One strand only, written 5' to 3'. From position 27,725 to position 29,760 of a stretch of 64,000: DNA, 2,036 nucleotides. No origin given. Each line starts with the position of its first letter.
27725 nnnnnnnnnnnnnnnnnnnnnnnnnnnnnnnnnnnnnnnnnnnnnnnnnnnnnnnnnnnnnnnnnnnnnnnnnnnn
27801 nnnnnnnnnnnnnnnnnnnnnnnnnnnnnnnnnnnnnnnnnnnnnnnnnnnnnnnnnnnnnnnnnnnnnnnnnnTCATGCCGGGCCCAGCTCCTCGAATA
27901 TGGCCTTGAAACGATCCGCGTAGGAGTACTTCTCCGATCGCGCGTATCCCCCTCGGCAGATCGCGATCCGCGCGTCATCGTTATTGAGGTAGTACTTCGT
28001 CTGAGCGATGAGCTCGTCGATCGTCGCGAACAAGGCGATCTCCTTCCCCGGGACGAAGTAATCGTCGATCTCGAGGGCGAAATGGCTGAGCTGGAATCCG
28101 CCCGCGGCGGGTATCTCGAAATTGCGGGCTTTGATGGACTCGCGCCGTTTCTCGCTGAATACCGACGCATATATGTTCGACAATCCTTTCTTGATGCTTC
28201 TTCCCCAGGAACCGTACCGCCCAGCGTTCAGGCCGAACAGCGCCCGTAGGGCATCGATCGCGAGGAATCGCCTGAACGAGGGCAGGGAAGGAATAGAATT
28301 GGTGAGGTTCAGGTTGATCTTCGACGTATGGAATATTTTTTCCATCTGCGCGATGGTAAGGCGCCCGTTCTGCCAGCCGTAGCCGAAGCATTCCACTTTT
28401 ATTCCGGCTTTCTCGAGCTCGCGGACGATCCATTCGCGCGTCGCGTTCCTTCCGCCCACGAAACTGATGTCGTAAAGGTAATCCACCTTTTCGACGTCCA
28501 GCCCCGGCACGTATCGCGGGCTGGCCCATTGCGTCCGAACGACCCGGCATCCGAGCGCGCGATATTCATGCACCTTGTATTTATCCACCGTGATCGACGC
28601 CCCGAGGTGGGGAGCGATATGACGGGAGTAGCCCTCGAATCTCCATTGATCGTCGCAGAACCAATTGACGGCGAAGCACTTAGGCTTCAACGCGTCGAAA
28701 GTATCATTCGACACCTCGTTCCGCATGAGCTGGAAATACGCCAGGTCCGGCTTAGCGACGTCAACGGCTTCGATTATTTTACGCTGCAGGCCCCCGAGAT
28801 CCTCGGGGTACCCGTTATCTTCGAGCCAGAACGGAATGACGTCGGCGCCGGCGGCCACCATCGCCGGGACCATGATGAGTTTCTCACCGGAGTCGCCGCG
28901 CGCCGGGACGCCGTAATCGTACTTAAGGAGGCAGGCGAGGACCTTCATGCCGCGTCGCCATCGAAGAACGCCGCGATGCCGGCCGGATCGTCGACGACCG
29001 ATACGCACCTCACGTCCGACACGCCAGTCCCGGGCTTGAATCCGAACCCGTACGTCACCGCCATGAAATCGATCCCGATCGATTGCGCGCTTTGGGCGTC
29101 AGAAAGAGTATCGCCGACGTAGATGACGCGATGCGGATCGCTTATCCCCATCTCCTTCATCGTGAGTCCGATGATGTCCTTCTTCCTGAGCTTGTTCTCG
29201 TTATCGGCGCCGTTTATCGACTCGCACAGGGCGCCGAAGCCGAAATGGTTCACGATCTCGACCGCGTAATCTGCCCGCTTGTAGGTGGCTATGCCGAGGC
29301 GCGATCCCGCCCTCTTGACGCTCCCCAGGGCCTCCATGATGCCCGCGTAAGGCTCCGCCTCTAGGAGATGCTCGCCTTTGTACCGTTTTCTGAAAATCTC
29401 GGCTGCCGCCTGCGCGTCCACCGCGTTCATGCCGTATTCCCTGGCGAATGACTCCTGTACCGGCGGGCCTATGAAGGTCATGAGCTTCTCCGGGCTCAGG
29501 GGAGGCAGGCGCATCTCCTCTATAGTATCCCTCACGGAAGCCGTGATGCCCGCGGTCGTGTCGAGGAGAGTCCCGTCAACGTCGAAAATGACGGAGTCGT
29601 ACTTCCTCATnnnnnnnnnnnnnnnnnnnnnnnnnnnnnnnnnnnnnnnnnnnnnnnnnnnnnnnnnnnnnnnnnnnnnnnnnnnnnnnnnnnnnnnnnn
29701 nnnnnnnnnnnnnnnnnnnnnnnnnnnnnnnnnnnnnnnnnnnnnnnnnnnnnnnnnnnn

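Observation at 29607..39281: Complete CDP-3,6-dideoxyhexose pathway followed by a YerE/YerF-like TPP enzyme plus SDR pair: a probable branched-chain dideoxy sugar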

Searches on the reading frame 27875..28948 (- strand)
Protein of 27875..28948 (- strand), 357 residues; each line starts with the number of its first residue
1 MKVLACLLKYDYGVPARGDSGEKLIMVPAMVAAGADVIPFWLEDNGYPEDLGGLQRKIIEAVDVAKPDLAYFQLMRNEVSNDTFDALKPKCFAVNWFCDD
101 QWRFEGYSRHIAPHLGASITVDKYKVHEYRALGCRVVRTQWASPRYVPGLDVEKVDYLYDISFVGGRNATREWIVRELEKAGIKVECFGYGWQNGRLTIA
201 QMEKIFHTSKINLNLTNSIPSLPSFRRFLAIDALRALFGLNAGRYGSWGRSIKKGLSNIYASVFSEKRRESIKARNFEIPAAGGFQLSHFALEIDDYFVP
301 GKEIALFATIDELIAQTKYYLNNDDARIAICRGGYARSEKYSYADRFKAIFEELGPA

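Call 53: search_protein_families(library=ncbifam, proteins=[window:27875-28948:-], max_evalue=0.00001)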
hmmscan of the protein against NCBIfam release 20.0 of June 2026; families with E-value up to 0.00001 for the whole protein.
window:27875-28948:- (357 aa): 0 families

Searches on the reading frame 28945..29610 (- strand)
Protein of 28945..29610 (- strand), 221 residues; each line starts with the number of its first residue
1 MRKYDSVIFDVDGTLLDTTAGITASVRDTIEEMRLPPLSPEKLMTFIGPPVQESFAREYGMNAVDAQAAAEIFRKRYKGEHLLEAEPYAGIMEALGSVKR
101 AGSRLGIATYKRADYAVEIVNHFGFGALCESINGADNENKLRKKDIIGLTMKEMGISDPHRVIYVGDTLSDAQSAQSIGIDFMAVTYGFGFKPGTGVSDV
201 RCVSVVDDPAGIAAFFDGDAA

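Call 4: search_protein_families(library=pfam, proteins=[window:28945-29610:-])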
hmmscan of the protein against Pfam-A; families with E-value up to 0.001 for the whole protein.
window:28945-29610:- (221 aa): 4 families
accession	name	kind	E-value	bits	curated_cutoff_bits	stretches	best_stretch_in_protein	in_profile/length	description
PF13419.12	HAD_2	-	6.1e-32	111.6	23.8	1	7-185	1-178/178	Haloacid dehalogenase-like hydrolase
PF00702.32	Hydrolase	-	8.6e-19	69.1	26.4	1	5-179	2-191/191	haloacid dehalogenase-like hydrolase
PF12710.13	HAD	-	1.6e-06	29.1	27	1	7-174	1-187/189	haloacid dehalogenase-like hydrolase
PF13242.12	Hydrolase_like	-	0.00043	20.6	22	1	153-189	16-52/75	HAD-hyrolase-like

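Call 5: search_protein_families(library=ncbifam, proteins=[window:28945-29610:-])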
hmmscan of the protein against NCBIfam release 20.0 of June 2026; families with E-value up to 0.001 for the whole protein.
window:28945-29610:- (221 aa): 22 families
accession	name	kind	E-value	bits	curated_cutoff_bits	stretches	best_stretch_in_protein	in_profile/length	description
NF009695.0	PRK13222.1-2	equivalog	5e-26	91.6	225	1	3-212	5-218/226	phosphoglycolate phosphatase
TIGR01449.2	PGP_bact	equivalog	5.6e-26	91.4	180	1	7-192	1-191/213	phosphoglycolate phosphatase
NF009696.0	PRK13222.1-3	equivalog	5.4e-19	68.8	359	1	5-215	4-215/223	N-acetylmuramic acid 6-phosphate phosphatase MupP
NF009804.0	PRK13288.1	equivalog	5.9e-19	68.4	218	1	5-188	4-184/215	pyrophosphatase PpaX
NF009698.0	PRK13223.1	equivalog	5.4e-17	61.9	466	1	7-208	16-221/272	phosphoglycolate phosphatase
NF009697.0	PRK13222.1-4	equivalog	1.5e-16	60.4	327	1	3-199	6-207/232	phosphoglycolate phosphatase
NF009700.0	PRK13226.1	equivalog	8.5e-16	58.3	342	1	6-191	14-200/229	phosphoglycolate phosphatase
NF009694.0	PRK13222.1-1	equivalog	1.3e-15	57.4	415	2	76-194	100-219/252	phosphoglycolate phosphatase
TIGR01454.1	AHBA_synth_RP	hypoth_equivalog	3.7e-09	36.5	246.65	1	84-190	73-179/205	AHBA synthesis associated protein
TIGR03351.1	PhnX-like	hypoth_equivalog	6.2e-09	36.1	218.9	1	7-183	4-187/220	phosphonatase-like hydrolase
TIGR01662.1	HAD-SF-IIIA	subfamily_domain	9e-08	32.3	44.6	1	84-186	23-139/141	HAD-IIIA family hydrolase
TIGR02253.1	CTE7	subfamily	7.1e-07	29.2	169.75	1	7-183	5-192/221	TIGR02253 family HAD-type hydrolase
TIGR01548.1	HAD-SF-IA-hyp1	hypoth_equivalog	3e-06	26.9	140.2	1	54-175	65-194/197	TIGR01548 family HAD-type hydrolase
NF009699.0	PRK13225.1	equivalog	3.6e-06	26.7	368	1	5-190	63-243/273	phosphoglycolate phosphatase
TIGR01422.2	phosphonatase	equivalog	9.6e-06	25.1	220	1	49-186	59-200/251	phosphonoacetaldehyde hydrolase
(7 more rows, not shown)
